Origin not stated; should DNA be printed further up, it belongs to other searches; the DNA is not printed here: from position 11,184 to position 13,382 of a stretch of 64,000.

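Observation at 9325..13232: Translationally coupled tandem paralogs encoding ~650-aa membrane proteins of no recognisable family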

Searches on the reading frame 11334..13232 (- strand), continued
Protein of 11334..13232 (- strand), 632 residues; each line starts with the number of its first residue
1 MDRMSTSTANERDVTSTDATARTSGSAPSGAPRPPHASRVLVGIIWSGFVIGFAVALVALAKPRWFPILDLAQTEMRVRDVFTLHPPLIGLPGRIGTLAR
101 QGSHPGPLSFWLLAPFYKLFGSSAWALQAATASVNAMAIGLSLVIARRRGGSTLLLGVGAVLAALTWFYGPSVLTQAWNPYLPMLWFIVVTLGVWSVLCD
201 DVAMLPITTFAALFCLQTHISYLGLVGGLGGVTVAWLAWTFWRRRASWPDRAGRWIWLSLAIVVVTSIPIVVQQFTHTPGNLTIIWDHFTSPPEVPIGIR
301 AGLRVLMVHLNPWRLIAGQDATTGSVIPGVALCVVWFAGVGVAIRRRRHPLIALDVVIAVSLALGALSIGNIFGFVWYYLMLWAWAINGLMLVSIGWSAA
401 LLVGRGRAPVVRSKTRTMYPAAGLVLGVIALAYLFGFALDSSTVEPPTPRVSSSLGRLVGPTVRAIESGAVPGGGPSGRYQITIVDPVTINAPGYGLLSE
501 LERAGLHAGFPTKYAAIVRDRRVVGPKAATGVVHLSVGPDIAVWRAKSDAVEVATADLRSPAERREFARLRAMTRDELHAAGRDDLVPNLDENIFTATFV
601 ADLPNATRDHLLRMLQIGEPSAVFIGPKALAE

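Call 56: search_solved_structures(query=A3, max_evalue=10, show_alignments=3)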
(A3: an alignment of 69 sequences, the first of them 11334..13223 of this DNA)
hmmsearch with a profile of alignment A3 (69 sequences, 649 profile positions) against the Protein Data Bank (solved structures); distinct sequences matched with E-value up to 10: 19.
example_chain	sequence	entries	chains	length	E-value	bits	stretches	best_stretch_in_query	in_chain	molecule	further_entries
8xof_R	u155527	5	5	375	0.17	13.6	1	214-258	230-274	G-protein coupled estrogen receptor 1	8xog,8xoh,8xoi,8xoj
8ka7_A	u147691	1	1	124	0.18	13.5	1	450-534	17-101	De novo design protein -NB7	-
9x74_R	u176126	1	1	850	0.51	12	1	214-258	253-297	G-protein coupled estrogen receptor 1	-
6k41_R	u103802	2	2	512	0.88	11.2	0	227-259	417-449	Alpha-2A adrenergic receptor,Endolysin,Alpha-2B adrenergic receptor,Alpha-2B adrenergic re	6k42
9cbl_R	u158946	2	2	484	0.99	11.1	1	212-259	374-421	Endolysin,Alpha-2A adrenergic receptor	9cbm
8e0g_A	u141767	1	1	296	1.1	11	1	217-259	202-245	Mu-type opioid receptor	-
5c1m_A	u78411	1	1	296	1.1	11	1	217-259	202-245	Mu-type opioid receptor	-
9xc6_R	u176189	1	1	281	1.2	10.8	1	217-259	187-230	Mu-type opioid receptor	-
9pa3_R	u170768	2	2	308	1.2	10.8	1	217-259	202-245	Mu-type opioid receptor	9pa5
9pa2_R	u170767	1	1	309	1.2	10.8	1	217-259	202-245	Mu-type opioid receptor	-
7ul4_A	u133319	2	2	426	1.2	10.8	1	217-259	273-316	Mu-type opioid receptor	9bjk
9mqh_A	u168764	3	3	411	1.2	10.8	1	217-259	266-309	Mu-type opioid receptor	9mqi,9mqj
9ppq_R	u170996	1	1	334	1.5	10.5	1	217-259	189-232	Mu-type opioid receptor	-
8ef5_R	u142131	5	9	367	1.6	10.4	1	217-259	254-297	Mu-type opioid receptor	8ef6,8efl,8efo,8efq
9wsv_R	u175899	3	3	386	1.7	10.3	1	217-259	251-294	Mu-type opioid receptor,Vasopressin V2 receptor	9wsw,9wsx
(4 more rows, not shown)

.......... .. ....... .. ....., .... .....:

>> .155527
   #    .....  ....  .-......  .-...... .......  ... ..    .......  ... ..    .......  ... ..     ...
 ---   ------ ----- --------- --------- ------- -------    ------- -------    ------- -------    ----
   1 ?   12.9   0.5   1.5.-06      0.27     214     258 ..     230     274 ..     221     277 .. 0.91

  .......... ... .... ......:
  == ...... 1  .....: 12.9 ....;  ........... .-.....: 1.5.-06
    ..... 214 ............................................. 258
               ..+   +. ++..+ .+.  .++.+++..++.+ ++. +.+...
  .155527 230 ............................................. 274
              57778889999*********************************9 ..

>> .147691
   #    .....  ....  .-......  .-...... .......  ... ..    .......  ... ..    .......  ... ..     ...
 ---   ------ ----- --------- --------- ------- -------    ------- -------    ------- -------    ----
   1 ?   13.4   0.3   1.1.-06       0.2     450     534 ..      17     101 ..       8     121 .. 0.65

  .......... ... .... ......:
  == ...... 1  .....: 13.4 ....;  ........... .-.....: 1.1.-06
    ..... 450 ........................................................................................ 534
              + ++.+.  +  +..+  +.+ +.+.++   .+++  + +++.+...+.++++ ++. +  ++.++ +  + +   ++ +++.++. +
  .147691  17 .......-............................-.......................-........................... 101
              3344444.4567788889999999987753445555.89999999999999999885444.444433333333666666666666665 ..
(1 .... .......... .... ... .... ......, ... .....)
